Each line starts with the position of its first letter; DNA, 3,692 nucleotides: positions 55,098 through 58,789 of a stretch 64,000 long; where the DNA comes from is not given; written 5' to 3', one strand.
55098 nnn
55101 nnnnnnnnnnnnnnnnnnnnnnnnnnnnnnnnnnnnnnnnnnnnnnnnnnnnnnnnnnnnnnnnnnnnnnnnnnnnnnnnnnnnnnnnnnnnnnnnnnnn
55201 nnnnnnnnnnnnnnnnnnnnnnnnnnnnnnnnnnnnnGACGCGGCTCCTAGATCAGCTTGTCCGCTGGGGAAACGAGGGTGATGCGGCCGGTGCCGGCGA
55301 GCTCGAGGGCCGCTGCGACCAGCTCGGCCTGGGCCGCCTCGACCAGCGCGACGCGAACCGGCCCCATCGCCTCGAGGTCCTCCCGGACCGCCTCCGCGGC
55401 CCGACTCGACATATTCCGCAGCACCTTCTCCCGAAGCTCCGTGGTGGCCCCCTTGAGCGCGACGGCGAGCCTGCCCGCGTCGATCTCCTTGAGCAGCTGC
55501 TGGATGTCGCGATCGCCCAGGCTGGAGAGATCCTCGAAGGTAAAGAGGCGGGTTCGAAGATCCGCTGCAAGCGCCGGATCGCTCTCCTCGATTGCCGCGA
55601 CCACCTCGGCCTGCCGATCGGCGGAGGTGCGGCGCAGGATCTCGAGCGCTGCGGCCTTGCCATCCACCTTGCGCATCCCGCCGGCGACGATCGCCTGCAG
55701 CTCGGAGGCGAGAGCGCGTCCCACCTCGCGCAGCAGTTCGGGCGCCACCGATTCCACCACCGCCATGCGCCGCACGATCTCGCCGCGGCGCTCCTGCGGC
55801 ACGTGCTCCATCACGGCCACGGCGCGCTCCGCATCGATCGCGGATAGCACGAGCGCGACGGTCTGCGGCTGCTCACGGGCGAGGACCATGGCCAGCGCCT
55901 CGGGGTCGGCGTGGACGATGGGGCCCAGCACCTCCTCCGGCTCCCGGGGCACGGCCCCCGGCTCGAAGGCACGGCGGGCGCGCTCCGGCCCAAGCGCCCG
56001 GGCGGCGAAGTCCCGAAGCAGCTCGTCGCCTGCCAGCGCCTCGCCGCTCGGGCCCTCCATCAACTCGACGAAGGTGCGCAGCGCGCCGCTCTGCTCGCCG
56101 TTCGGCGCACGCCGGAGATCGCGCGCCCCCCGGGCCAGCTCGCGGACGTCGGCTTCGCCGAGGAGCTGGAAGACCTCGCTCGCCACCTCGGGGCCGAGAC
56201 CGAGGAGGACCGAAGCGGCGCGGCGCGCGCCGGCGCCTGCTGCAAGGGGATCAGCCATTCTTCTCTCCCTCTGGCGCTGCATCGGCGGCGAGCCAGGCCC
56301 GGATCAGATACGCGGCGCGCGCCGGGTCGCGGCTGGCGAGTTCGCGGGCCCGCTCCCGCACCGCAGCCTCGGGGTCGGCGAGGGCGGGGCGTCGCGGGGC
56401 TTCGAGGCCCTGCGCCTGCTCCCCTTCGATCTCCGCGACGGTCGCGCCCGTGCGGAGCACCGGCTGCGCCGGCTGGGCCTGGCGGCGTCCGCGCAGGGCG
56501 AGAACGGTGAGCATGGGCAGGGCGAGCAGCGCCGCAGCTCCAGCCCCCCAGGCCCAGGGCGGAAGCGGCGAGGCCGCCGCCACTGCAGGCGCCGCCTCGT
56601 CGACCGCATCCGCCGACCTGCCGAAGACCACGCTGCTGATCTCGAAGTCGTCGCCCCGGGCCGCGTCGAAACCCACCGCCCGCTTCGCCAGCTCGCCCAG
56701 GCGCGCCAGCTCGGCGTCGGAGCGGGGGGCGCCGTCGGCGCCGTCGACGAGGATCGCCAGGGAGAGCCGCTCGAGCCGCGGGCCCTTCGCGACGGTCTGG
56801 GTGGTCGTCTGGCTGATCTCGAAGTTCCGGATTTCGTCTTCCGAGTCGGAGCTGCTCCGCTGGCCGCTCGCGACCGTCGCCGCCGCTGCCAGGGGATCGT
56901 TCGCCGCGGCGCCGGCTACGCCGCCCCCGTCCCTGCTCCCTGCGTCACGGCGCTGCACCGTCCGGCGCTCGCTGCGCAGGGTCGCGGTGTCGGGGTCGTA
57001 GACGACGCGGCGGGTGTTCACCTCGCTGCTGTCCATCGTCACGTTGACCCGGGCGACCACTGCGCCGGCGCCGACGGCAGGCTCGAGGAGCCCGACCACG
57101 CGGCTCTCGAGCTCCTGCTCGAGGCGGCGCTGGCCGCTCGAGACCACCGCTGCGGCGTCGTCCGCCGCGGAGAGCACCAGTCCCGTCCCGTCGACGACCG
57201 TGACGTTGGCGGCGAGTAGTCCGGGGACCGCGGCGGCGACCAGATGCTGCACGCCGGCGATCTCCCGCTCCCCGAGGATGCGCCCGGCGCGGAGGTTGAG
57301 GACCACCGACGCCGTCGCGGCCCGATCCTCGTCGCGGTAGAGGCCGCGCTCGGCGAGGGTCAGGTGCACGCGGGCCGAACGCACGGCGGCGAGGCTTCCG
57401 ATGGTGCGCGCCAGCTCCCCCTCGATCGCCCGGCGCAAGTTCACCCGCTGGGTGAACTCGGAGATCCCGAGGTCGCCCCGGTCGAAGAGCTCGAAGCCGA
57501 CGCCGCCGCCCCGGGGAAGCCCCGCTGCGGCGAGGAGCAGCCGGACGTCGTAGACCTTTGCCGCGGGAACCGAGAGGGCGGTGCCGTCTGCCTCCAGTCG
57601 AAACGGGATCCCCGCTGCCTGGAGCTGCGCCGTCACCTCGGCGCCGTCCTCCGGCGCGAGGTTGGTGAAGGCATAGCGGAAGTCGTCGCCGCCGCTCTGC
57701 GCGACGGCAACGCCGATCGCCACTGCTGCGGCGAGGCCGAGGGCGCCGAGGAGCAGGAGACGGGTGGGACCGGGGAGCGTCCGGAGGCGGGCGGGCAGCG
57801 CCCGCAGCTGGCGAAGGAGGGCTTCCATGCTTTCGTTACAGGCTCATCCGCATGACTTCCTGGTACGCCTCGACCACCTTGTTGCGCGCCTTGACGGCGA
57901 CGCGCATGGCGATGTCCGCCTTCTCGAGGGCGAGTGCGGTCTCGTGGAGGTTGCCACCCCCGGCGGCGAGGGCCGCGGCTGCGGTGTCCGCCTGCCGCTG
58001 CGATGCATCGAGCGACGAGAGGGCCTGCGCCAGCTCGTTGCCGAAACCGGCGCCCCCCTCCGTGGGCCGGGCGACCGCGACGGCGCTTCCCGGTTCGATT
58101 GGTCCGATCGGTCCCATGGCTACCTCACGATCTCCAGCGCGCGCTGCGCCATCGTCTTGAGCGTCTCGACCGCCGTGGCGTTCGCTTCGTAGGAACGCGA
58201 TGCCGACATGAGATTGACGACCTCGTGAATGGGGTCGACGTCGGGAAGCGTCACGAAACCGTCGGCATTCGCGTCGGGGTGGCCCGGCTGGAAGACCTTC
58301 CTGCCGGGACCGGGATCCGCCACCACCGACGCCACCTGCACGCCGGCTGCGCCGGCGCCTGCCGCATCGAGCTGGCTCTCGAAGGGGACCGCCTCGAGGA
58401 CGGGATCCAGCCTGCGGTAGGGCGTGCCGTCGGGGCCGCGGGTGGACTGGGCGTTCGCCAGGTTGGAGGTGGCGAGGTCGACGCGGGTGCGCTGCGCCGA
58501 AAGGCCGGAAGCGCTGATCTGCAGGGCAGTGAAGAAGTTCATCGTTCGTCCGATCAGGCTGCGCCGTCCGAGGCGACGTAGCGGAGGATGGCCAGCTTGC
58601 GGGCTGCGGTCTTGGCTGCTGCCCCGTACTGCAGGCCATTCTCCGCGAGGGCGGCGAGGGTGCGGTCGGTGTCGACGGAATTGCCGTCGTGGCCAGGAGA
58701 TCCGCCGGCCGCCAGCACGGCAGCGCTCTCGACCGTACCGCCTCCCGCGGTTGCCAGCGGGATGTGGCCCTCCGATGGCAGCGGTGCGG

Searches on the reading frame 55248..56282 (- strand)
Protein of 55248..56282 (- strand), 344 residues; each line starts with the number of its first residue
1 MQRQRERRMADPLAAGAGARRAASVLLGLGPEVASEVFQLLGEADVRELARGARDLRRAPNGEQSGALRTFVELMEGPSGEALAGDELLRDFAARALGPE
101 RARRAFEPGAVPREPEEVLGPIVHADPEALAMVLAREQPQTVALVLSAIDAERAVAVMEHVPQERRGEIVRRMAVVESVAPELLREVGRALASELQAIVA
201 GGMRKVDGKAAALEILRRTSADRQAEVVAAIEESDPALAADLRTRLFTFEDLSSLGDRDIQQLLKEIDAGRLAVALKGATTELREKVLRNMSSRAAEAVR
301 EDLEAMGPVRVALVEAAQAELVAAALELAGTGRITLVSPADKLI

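Call 8: search_protein_families(library=pfam, proteins=[window:55248-56282:-])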
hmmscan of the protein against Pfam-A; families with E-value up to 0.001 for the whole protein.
window:55248-56282:- (344 aa): 4 families
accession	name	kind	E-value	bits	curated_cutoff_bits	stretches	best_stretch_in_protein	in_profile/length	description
PF01706.21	FliG_C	-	1.2e-39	135.3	23.3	1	230-336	2-108/108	FliG C-terminal domain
PF14841.11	FliG_M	-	8.5e-21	74.4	25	1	127-199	1-73/76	FliG middle domain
PF14842.11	FliG_N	-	6.9e-19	68.8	25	2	18-104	4-90/104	FliG N-terminal domain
PF03448.22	MgtE_N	-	4.2e-08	34.1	25.9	0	127-174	39-86/102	MgtE intracellular N domain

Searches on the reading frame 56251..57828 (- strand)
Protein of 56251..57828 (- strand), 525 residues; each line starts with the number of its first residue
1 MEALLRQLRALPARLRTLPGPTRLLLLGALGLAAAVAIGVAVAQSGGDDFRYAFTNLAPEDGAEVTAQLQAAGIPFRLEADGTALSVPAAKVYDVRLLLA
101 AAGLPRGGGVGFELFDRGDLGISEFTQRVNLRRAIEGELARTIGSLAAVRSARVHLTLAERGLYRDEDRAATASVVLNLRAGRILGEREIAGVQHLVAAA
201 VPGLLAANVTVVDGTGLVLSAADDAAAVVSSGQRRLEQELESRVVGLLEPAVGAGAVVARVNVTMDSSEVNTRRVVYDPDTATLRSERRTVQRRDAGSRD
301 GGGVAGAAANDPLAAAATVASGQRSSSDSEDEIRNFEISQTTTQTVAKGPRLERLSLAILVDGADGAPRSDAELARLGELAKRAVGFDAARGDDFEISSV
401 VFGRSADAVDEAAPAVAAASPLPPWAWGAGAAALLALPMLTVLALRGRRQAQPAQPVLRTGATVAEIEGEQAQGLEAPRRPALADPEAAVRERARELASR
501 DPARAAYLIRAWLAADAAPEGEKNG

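Call 8: search_protein_families(library=pfam, proteins=[window:56251-57828:-])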
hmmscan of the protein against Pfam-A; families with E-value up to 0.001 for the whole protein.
window:56251-57828:- (525 aa): 2 families
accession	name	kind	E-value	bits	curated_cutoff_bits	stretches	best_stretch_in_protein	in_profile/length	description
PF01514.23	YscJ_FliF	-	6.4e-55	186.2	24.4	1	52-220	8-178/179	Secretory protein of YscJ/FliF family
PF08345.17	YscJ_FliF_C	-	2e-35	122.9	23.8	1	248-402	1-147/147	Flagellar M-ring protein C-terminal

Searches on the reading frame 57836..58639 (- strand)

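Call 8: search_protein_families(library=pfam, proteins=[window:57836-58639:-])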
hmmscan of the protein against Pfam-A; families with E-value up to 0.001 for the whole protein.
window:57836-58639:- (267 aa): 1 family
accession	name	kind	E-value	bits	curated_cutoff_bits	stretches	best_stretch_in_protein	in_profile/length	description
PF02049.23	FliE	-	3.2e-21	75.7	22.4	1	190-266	11-88/89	Flagellar hook-basal body complex protein FliE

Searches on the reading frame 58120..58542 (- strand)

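Call 8: search_protein_families(library=pfam, proteins=[window:58120-58542:-])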
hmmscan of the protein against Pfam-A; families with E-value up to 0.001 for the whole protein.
window:58120-58542:- (140 aa): 2 families
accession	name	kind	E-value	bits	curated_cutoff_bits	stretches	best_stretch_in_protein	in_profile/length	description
PF06429.18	Flg_bbr_C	-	9.7e-12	44.7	23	1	94-137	2-45/46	Flagellar basal body rod FlgEFG protein C-terminal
PF00460.25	Flg_bb_rod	-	3.4e-06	27.3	20.7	1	7-36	1-29/31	Flagella basal body rod protein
